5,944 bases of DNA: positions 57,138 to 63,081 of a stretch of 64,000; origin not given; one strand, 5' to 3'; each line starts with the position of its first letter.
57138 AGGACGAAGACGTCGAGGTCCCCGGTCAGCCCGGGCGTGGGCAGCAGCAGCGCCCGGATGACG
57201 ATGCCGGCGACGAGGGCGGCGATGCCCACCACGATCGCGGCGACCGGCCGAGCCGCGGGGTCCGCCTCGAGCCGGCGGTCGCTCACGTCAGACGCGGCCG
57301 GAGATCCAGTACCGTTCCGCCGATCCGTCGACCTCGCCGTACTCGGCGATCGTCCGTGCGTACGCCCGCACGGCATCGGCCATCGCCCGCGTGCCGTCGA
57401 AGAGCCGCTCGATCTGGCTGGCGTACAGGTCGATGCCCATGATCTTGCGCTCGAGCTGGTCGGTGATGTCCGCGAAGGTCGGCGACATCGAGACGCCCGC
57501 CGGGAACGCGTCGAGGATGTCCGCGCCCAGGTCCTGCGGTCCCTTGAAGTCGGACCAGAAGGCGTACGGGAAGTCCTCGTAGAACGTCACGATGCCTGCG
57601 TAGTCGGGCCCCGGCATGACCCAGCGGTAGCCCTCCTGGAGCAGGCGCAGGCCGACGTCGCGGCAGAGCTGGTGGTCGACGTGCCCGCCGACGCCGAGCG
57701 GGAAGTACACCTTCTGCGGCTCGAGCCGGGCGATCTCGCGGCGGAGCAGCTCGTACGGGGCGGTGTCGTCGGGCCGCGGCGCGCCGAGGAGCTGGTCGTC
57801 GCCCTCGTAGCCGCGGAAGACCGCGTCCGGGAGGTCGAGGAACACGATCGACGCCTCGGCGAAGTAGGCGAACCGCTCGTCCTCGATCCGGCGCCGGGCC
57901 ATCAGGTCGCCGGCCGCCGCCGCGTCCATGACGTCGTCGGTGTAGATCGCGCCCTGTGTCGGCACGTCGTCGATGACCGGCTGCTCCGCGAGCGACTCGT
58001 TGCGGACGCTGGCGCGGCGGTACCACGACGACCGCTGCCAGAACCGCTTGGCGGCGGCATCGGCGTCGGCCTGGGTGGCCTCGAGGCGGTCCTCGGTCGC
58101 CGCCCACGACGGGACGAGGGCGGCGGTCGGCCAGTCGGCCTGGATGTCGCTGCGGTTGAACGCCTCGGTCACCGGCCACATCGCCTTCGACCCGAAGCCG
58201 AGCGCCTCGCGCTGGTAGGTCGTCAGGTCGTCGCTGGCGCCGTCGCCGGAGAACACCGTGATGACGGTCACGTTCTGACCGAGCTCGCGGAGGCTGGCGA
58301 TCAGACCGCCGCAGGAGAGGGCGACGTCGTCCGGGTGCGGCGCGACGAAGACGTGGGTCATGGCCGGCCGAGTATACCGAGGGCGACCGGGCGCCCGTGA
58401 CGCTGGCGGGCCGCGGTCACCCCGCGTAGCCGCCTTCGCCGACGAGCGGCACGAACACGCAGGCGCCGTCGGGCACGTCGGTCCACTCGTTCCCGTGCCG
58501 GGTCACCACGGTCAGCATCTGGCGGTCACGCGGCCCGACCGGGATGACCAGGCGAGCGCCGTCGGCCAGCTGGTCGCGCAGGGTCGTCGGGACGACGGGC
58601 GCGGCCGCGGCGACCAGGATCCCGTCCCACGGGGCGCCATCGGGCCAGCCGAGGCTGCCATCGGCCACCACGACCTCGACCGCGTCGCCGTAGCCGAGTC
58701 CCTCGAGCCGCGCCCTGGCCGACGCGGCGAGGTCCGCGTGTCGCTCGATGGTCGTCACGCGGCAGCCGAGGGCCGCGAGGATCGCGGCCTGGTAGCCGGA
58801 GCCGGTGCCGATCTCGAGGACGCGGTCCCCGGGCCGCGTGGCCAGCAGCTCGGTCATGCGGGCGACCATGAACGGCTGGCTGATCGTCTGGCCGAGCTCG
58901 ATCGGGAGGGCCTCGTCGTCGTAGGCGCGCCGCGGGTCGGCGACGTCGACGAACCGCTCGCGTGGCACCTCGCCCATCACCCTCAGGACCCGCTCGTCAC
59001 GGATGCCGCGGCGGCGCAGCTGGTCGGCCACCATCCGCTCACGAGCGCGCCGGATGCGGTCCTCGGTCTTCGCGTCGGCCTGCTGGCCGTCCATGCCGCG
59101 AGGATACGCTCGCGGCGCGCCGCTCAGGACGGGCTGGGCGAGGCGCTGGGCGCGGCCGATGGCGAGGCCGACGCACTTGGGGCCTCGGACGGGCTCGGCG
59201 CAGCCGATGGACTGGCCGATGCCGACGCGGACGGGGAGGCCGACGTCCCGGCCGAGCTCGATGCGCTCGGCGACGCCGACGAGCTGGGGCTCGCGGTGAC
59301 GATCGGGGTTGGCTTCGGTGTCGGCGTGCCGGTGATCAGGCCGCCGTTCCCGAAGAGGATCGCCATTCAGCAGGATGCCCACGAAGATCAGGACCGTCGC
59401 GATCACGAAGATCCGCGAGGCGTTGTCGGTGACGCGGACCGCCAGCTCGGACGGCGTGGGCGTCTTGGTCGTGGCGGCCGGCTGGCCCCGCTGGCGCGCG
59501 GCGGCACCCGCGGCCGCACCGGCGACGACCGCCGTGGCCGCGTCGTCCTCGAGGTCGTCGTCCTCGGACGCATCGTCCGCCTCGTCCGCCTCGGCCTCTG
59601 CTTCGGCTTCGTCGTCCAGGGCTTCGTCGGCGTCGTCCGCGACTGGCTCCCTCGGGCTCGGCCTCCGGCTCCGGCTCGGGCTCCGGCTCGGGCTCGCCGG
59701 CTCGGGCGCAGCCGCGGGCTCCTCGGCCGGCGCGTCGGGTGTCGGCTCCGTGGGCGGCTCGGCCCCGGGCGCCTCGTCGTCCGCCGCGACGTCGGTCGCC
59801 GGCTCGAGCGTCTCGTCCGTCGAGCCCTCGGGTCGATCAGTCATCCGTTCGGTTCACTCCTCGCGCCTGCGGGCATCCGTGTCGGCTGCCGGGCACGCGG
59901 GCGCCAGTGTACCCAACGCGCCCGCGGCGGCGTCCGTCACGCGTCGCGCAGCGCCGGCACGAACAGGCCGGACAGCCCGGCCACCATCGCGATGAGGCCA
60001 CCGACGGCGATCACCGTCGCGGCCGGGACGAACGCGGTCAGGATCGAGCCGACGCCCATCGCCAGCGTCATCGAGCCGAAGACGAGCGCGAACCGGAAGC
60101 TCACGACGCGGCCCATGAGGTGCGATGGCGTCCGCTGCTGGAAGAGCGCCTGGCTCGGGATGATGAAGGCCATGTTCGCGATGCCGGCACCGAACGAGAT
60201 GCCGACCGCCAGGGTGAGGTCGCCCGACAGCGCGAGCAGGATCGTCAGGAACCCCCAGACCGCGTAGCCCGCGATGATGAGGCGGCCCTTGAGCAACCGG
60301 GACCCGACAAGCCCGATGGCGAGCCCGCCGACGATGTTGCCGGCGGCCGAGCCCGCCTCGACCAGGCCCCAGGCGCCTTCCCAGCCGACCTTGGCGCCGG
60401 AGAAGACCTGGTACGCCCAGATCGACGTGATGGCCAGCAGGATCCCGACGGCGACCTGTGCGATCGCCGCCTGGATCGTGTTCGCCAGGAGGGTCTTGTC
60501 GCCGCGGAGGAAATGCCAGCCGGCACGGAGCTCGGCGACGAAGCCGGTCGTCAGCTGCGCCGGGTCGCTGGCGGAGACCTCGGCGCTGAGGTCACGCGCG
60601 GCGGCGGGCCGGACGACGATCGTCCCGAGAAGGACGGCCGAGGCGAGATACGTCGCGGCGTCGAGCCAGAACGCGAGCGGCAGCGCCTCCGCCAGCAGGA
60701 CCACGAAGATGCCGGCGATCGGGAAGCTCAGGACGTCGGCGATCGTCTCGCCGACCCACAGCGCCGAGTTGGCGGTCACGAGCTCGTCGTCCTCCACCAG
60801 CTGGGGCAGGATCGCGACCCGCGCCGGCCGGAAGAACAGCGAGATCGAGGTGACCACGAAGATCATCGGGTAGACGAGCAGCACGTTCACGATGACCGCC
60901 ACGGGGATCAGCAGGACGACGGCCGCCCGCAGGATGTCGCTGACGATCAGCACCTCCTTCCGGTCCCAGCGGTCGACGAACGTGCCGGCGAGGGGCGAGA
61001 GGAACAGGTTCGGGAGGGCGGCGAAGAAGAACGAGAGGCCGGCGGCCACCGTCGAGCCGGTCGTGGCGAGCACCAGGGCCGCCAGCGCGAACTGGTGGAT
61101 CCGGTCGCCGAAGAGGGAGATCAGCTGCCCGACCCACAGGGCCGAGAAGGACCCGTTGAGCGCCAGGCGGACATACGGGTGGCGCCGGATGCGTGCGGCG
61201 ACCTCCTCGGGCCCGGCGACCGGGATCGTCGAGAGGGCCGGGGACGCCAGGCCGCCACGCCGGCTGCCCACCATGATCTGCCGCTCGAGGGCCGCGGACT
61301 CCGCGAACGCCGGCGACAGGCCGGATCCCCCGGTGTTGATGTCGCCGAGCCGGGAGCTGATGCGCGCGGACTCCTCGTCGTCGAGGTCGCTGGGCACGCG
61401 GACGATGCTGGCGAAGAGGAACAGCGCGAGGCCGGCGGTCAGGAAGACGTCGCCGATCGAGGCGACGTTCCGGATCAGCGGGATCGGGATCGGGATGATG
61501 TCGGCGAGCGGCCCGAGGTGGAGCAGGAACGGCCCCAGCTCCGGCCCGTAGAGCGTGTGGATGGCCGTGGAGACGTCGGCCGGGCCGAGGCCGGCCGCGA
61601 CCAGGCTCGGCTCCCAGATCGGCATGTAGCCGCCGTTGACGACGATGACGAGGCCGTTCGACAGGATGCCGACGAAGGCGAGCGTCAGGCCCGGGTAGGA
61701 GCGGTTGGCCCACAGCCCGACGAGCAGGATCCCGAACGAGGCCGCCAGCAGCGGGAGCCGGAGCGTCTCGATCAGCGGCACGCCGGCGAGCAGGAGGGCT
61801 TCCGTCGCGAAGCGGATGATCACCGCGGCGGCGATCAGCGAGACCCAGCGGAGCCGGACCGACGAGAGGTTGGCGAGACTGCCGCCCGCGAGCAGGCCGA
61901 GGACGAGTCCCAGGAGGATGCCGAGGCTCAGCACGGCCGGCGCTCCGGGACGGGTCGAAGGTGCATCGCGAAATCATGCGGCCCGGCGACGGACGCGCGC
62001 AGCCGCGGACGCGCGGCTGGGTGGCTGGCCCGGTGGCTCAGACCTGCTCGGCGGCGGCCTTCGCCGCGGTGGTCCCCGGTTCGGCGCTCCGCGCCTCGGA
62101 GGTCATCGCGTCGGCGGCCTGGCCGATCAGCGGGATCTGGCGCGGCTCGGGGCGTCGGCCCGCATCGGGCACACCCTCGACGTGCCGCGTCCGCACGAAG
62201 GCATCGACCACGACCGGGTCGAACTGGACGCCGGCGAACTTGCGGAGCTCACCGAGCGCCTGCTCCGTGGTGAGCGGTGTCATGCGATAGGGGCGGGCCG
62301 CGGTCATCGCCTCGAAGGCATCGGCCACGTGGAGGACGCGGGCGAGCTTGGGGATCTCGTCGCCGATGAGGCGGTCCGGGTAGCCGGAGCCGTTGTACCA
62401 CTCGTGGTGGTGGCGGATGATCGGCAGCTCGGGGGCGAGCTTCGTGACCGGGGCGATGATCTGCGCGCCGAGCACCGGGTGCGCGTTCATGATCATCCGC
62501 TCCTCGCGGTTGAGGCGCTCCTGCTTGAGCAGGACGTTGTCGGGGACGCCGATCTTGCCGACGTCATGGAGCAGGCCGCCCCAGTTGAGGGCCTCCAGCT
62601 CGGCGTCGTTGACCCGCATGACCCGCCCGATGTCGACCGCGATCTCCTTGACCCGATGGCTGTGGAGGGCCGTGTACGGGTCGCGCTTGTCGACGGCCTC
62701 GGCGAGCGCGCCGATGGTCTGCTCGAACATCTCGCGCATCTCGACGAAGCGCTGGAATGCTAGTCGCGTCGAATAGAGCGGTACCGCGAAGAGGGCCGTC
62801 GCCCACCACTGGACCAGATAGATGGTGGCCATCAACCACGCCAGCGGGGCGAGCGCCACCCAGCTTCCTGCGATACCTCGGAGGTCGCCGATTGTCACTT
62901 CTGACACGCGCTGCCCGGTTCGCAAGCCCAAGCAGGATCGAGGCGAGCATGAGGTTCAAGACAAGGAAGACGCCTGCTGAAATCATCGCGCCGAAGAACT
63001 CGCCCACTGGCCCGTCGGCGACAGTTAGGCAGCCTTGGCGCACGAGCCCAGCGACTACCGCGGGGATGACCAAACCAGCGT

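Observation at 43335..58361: The enzyme classes present mirror a GPI/PIM-type glycolipid-anchor pathway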

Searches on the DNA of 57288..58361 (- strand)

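Call 96: search_rna_families(sources=[L001, L002, L011, L015, L060, L063, L083], threshold=gathering)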
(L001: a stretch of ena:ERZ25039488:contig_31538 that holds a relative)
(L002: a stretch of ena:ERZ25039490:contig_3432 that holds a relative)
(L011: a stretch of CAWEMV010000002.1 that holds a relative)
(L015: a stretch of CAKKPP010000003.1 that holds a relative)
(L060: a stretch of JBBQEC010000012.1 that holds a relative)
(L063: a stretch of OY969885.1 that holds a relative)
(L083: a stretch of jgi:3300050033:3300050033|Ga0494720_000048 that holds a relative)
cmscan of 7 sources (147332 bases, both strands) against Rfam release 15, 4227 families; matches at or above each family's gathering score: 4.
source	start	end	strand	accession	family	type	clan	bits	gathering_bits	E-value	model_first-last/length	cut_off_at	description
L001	4500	4583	+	RF01786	c-di-GMP-II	Cis-reg; riboswitch;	CL00127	61.4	53.5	6.9e-11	1-84/84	no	Cyclic di-GMP-II riboswitch aptamer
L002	4657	4740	+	RF01786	c-di-GMP-II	Cis-reg; riboswitch;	CL00127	60.2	53.5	1.6e-10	1-84/84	no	Cyclic di-GMP-II riboswitch aptamer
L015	4621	4705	+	RF01786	c-di-GMP-II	Cis-reg; riboswitch;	CL00127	60.2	53.5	1.6e-10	1-84/84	no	Cyclic di-GMP-II riboswitch aptamer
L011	4765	4846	+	RF01786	c-di-GMP-II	Cis-reg; riboswitch;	CL00127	56.4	53.5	1.9e-09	1-84/84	no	Cyclic di-GMP-II riboswitch aptamer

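Call 99: search_rna_families(sources=[L005, L007, L009, L013, L024, L029, L040], threshold=gathering)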
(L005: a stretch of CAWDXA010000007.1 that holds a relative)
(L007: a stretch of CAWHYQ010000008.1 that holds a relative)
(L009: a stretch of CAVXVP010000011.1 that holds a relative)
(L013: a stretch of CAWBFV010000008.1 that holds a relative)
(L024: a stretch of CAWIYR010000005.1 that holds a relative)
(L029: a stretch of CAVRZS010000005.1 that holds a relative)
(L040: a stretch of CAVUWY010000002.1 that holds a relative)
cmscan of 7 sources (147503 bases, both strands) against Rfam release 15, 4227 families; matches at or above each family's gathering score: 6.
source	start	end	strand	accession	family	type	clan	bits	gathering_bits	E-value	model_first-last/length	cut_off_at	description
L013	4751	4834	+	RF01786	c-di-GMP-II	Cis-reg; riboswitch;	CL00127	71.7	53.5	8.9e-14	1-84/84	no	Cyclic di-GMP-II riboswitch aptamer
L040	5125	5208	+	RF01786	c-di-GMP-II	Cis-reg; riboswitch;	CL00127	64.7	53.5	8.3e-12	1-84/84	no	Cyclic di-GMP-II riboswitch aptamer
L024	4614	4697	+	RF01786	c-di-GMP-II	Cis-reg; riboswitch;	CL00127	63.2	53.5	2.1e-11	1-84/84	no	Cyclic di-GMP-II riboswitch aptamer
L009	4365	4448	+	RF01786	c-di-GMP-II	Cis-reg; riboswitch;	CL00127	61.9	53.5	5.2e-11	1-84/84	no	Cyclic di-GMP-II riboswitch aptamer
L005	4584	4668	+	RF01786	c-di-GMP-II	Cis-reg; riboswitch;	CL00127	61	53.5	9.1e-11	1-84/84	no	Cyclic di-GMP-II riboswitch aptamer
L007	4498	4580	+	RF01786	c-di-GMP-II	Cis-reg; riboswitch;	CL00127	54.4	53.5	7e-09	1-84/84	no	Cyclic di-GMP-II riboswitch aptamer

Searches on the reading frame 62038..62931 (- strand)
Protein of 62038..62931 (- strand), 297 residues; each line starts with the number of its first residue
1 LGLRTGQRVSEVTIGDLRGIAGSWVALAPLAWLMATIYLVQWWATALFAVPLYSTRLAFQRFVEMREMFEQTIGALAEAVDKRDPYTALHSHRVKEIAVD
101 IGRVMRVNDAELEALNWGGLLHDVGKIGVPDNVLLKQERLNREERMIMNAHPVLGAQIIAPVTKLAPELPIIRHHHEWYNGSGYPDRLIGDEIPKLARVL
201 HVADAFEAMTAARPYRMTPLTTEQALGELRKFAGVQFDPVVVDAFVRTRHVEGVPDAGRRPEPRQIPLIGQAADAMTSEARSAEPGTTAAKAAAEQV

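Call 6: search_protein_families(library=pfam, proteins=[window:62038-62931:-], max_evalue=0.01)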
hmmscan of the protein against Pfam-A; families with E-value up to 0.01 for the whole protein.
window:62038-62931:- (297 aa): 2 families
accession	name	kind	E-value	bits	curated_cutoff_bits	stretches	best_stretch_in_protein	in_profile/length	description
PF13487.12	HD_5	-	6.2e-38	130.6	27.2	1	76-241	3-170/170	HD domain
PF01966.28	HD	-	1.4e-18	67.7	22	1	90-209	4-116/116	HD domain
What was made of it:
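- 62038..63445 (-): HD_5 (HD-GYP-type) protein with a membrane N-terminus. The frame is broken in the window. PF13487, 130.6 bits (call 6).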
